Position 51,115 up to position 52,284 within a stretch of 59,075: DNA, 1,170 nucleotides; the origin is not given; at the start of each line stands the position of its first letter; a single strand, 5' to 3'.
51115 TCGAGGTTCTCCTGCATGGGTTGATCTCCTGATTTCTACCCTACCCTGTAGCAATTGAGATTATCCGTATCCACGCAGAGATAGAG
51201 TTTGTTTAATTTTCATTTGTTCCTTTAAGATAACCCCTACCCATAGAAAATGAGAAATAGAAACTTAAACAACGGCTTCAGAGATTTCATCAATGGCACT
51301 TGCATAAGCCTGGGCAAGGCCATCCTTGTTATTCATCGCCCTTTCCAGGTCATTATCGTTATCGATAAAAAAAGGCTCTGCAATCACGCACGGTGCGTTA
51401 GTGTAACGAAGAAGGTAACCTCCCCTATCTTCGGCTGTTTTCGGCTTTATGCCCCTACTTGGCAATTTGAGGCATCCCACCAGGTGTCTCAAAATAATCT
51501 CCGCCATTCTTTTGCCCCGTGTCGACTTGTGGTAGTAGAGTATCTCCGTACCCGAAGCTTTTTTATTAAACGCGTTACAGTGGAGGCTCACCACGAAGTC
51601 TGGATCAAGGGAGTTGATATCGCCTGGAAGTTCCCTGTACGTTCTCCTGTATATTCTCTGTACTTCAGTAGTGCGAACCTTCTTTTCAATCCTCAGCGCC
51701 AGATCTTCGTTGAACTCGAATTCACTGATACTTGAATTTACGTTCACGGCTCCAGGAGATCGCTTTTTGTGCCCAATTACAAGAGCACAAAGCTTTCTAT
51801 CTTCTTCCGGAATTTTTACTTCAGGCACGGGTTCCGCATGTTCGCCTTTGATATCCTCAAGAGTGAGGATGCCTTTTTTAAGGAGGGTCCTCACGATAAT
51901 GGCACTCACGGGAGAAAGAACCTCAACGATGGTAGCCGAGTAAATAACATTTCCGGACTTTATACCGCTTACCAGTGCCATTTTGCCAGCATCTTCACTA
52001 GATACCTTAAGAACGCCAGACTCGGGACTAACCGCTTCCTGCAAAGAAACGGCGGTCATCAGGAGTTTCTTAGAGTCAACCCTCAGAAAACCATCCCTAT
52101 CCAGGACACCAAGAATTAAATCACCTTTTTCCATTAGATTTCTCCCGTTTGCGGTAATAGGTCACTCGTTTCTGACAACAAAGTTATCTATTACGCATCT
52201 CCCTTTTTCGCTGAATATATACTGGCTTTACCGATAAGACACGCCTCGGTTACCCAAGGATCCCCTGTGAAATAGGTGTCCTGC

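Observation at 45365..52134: Candidate uncharacterised envelope-targeting module: patatin phospholipase, lipoprotein, 601-aa helical protein, 495-aa coiled-coil membrane protein and Amidase_3 with a novel N-domain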

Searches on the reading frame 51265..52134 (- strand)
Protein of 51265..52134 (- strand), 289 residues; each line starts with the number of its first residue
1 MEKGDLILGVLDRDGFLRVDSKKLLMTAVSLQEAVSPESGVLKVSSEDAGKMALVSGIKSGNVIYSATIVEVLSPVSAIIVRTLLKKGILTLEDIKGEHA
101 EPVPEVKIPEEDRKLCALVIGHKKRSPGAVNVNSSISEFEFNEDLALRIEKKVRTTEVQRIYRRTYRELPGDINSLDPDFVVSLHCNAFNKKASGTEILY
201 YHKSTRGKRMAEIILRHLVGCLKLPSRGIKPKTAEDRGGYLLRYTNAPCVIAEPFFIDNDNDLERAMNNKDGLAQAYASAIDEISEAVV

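Call 3: search_protein_families(library=pfam, proteins=[window:51265-52134:-], max_evalue=1)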
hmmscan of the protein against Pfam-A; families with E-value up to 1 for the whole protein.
window:51265-52134:- (289 aa): 2 families
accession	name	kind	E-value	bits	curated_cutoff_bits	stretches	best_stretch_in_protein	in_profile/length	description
PF01520.23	Amidase_3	-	1.8e-28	100.2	27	1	118-282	3-173/174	N-acetylmuramoyl-L-alanine amidase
PF08221.17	HTH_9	-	0.17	12.4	23.4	1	68-95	6-33/62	RNA polymerase III subunit RPC82 helix-turn-helix domain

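Call 4: search_protein_families(library=padloc, proteins=[window:51265-52134:-], max_evalue=1)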
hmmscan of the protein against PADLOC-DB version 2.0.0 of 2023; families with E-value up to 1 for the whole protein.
window:51265-52134:- (289 aa): 0 families

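Call 5: search_protein_families(library=ncbifam, proteins=[window:51265-52134:-], max_evalue=1)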
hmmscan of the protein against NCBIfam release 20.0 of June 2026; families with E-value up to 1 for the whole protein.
window:51265-52134:- (289 aa): 2 families
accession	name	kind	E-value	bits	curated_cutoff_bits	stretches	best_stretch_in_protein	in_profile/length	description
TIGR02883.1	spore_cwlD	equivalog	3.3e-09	37.1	221.55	1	151-280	62-181/189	N-acetylmuramoyl-L-alanine amidase CwlD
NF050040.1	horm_taper_TftA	equivalog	1e-06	27.7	500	1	178-283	74-182/450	hormogonium tapered terminus morphoprotein TftA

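Call 46: search_solved_structures(query=window:51265-52134:-, max_evalue=0.01, show_alignments=2)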
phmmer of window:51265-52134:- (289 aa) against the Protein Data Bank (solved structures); distinct sequences matched with E-value up to 0.01: 8.
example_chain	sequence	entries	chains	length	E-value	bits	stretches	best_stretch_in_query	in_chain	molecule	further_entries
5j72_A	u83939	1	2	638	7.8e-11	45.2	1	132-266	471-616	Putative N-acetylmuramoyl-L-alanine amidase,autolysin cwp6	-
3czx_A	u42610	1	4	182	1.2e-08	38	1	114-282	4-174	Putative N-acetylmuramoyl-L-alanine amidase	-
3qay_A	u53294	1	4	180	3e-08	36.8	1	114-275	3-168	Endolysin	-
1jwq_A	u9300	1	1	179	1.4e-06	31.3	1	115-271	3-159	N-ACETYLMURAMOYL-L-ALANINE AMIDASE CwlV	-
4rn7_A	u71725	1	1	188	1.9e-06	30.8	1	121-276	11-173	N-acetylmuramoyl-L-alanine amidase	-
7rag_B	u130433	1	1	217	2.5e-06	30.4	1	143-264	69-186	Germination-specific N-acetylmuramoyl-L-alanine amidase, Autolysin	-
9jzo_A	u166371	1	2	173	4e-06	29.8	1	173-280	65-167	Endolysine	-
1xov_A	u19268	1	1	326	2.8e-05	27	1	121-273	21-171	Ply protein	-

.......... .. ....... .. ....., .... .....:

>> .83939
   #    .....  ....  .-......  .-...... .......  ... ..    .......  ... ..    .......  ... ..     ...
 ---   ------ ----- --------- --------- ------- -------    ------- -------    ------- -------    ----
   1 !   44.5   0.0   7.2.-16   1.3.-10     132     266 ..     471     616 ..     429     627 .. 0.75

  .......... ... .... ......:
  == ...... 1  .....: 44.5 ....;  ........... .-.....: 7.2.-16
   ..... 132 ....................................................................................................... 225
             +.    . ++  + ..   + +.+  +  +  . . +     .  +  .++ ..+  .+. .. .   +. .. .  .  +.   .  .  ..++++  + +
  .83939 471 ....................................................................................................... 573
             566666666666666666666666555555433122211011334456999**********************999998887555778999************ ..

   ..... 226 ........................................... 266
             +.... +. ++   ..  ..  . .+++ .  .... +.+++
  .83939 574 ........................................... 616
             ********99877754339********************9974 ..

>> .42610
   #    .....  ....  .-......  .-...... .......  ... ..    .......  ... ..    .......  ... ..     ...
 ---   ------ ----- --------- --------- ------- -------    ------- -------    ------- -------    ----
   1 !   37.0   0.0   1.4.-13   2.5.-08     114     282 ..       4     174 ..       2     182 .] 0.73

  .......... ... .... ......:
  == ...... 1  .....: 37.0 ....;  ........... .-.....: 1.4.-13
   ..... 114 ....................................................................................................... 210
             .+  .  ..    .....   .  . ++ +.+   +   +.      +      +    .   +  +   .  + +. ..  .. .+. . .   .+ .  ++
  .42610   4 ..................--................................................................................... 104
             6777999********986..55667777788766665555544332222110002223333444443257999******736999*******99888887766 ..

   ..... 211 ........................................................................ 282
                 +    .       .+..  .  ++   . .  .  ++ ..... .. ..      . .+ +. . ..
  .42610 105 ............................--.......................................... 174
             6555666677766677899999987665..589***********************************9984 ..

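Call 48: search_protein_families(library=phrogs, proteins=[window:51265-52134:-], max_evalue=0.1)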
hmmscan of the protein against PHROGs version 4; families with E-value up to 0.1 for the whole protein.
window:51265-52134:- (289 aa): 4 families
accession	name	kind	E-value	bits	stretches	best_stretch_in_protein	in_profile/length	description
phrog_435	-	lysis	5.6e-43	148.7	1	22-282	24-282/556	endolysin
phrog_2742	-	lysis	1.3e-16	62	1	117-285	5-181/318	endolysin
phrog_489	-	lysis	2.9e-08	34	1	174-282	244-349/459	endolysin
phrog_12727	-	lysis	8.6e-05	22.9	1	151-285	207-342/393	endolysin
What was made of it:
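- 51265..52134 (-): Signal-less N-acetylmuramoyl-L-alanine amidase. It has a system-specific N-domain (residues 1-113, 51796-52134) and an endolysin-type Amidase_3 catalytic domain (residues ~114-289). PF01520, 100 bits (call 3); phrog_435 endolysin, 5.6e-43 (call 48).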

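Call 50: search_dna_similar(query=window:51265-52134:-, collection=phages, mode=protein, max_evalue=0.001, max_rows=25)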
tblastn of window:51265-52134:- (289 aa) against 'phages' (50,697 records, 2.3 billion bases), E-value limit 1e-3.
Records with a match: 388; places in all: 390; records where one place covers at least 80% of the query: 1.
Best place of each record, by identity: <60% 388.
By first word of the organism name: Salinibacter 185; Vibrio 45; Bacillus 43; Streptococcus 31; Clostridium 30; Clostridioides 10; Fusobacterium 10; Cellulophaga 8; Listeria 3; Tenacibaculum 3; and 14 more.
By host as written in the record: Salinibacter ruber M8 185; - 29; Bacillus cereus 14; Clostridium difficile 12; Vibrio crassostreae 11; Vibrio cholerae 7; Streptococcus suis 7; Clostridioides difficile 4; and 80 more.
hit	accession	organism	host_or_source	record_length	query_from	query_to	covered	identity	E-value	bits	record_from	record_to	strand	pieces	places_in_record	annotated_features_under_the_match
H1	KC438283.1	Vibrio phage VCO139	Vibrio cholerae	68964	114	285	60%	44.8%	2e-35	140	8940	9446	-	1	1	N-acetylmuramoyl-L-alanine amidase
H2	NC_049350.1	Vibrio phage VCO139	Vibrio cholerae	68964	114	285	60%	44.8%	2e-35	140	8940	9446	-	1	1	endolysin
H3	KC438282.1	Vibrio phage JA-1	Vibrio cholerae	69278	114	285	60%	44.8%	2e-35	140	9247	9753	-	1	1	N-acetylmuramoyl-L-alanine amidase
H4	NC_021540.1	Vibrio phage JA-1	Vibrio cholerae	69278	114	285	60%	44.8%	2e-35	140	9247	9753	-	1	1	endolysin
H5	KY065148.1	Vibrio phage JSF3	Vibrio cholerae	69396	114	285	60%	44.8%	2e-35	140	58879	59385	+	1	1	N-acetylmuramoyl-L-alanine amidase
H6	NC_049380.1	Vibrio phage JSF3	Vibrio cholerae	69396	114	285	60%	44.8%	2e-35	140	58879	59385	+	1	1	endolysin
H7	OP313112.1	Vibrio phage 12VC501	Vibrio cholerae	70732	114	285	60%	44.8%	3e-35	140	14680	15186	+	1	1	amiABC: N-acetylmuramoyl-L-alanine amidase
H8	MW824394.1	Vibrio phage 41E34.2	Vibrio crassostreae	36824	117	284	58%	45.8%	5e-40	153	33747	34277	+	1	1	putative endolysin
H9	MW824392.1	Vibrio phage 34E29.1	Vibrio crassostreae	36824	117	284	58%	45.8%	5e-40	153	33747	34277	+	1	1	N-acetylmuramoyl-L-alanine amidase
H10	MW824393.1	Vibrio phage 36E38.1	Vibrio crassostreae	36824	117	284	58%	45.8%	5e-40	153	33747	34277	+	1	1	N-acetylmuramoyl-L-alanine amidase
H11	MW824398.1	Vibrio phage 44E38.1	Vibrio crassostreae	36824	117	284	58%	45.8%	5e-40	153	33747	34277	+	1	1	endolysin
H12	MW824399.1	Vibrio phage 44E38.2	Vibrio crassostreae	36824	117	284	58%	45.8%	5e-40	153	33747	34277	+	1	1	N-acetylmuramoyl-L-alanine amidase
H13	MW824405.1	Vibrio phage 75E35.1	Vibrio crassostreae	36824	117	284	58%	45.8%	5e-40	153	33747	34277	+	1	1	N-acetylmuramoyl-L-alanine amidase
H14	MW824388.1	Vibrio phage 24E30.2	Vibrio crassostreae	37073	117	284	58%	45.8%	5e-40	153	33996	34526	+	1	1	N-acetylmuramoyl-L-alanine amidase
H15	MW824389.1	Vibrio phage 24E35.2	Vibrio crassostreae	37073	117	284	58%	45.8%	5e-40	153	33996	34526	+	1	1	N-acetylmuramoyl-L-alanine amidase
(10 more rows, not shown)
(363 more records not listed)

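Call 97: search_dna_similar(query=window:51265-52134:-, collection=phages, mode=protein, max_evalue=0.00001, max_rows=60, rows=spread)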
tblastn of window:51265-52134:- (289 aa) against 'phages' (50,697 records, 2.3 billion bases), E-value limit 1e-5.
Records with a match: 335; places in all: 337; records where one place covers at least 80% of the query: 0.
Best place of each record, by identity: <60% 335.
By first word of the organism name: Salinibacter 185; Vibrio 45; Bacillus 36; Clostridium 27; Clostridioides 10; Fusobacterium 10; Cellulophaga 8; Tenacibaculum 3; Shewanella 2; Staphylococcus 2; and 7 more.
By host as written in the record: Salinibacter ruber M8 185; - 24; Clostridium difficile 12; Vibrio crassostreae 11; Bacillus cereus 11; Vibrio cholerae 7; Clostridioides difficile 4; Clostridium difficile strain CD105HE1 ribotype 076 4; and 50 more.
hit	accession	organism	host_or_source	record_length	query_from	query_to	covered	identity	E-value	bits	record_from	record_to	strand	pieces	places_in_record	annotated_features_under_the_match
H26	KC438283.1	Vibrio phage VCO139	Vibrio cholerae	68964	114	285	60%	44.8%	2e-35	140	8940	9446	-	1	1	N-acetylmuramoyl-L-alanine amidase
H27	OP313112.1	Vibrio phage 12VC501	Vibrio cholerae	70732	114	285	60%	44.8%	3e-35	140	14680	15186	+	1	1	amiABC: N-acetylmuramoyl-L-alanine amidase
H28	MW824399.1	Vibrio phage 44E38.2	Vibrio crassostreae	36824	117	284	58%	45.8%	5e-40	153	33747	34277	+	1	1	N-acetylmuramoyl-L-alanine amidase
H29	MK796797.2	Shewanella phage X14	Shewanella inventionis KX27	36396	117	281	57%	46.6%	2e-39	152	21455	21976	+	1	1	N-acetylmuramoyl-L-alanine amidase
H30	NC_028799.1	Vibrio phage phi 1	Vibrio cholerae 1051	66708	114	285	60%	44.3%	3e-35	140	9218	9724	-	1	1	endolysin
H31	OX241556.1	Vibrio phage 141E35-1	Seawater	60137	114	287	60%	41.2%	2e-30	126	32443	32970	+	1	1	N-acetylmuramoyl-L-alanine amidase | TMhelix containing protein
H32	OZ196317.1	Vibrio phage K461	Seawater and oysters mix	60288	114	287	60%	40.1%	2e-28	120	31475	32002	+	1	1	endolysin | hypothetical protein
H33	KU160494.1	Vibrio phage vB_VmeM-32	Vibrio metschnikovii DSM 29715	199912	114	286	60%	40.1%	4e-28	119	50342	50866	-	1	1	putative N-acetylmuramoyl-L-alanine amidase | hypothetical protein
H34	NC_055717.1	Vibrio phage pVco-5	Vibrio corallilyticus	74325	114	285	60%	38.5%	8e-28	118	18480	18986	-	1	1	endolysin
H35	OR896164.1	Salinibacter phage 10_2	Salinibacter ruber M8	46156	117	288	60%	34.6%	5e-17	87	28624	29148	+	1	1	10_2_39: hypothetical protein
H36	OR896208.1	Salinibacter phage 13_1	Salinibacter ruber M8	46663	117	288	60%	34.6%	5e-17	87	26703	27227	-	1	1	13_1_33: hypothetical protein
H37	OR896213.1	Salinibacter phage 13_6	Salinibacter ruber M8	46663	117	288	60%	34.6%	5e-17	87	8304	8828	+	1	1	13_6_19: hypothetical protein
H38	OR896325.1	Salinibacter phage 7_4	Salinibacter ruber M8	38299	117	288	60%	34.6%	8e-17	86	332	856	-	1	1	7_4_2: hypothetical protein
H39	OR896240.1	Salinibacter phage 2_14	Salinibacter ruber M8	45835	117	288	60%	34.6%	8e-17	86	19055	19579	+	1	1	2_14_31: hypothetical protein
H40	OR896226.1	Salinibacter phage 15_1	Salinibacter ruber M8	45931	117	288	60%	34.6%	8e-17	86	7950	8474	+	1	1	15_1_17: hypothetical protein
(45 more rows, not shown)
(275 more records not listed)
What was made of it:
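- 51265..52134 (-): 41-47% identical to Vibrio and Shewanella phage endolysins, from residue ~114 onward (calls 50, 97).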

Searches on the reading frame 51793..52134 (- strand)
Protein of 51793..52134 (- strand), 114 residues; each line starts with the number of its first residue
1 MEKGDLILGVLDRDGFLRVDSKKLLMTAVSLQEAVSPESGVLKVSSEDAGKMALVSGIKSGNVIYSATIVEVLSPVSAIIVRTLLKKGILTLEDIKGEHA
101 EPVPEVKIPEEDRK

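Call 51: search_dna_similar(query=window:51793-52134:-, collection=phages, mode=protein, max_evalue=1, max_rows=15)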
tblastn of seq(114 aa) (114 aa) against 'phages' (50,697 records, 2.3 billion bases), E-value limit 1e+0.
No match.
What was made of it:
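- Tried and rejected: The N-domain alone finds no phage match (call 51).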

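Call 99: search_solved_structures(query=A6, max_evalue=10)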
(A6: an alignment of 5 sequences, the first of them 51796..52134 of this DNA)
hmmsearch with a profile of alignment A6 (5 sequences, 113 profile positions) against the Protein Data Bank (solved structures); distinct sequences matched with E-value up to 10: 0.
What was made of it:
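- Tried and rejected: All individual strong phage hits start at residues 108-117 (calls 50, 97), and the PDB profile search is empty (call 99).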
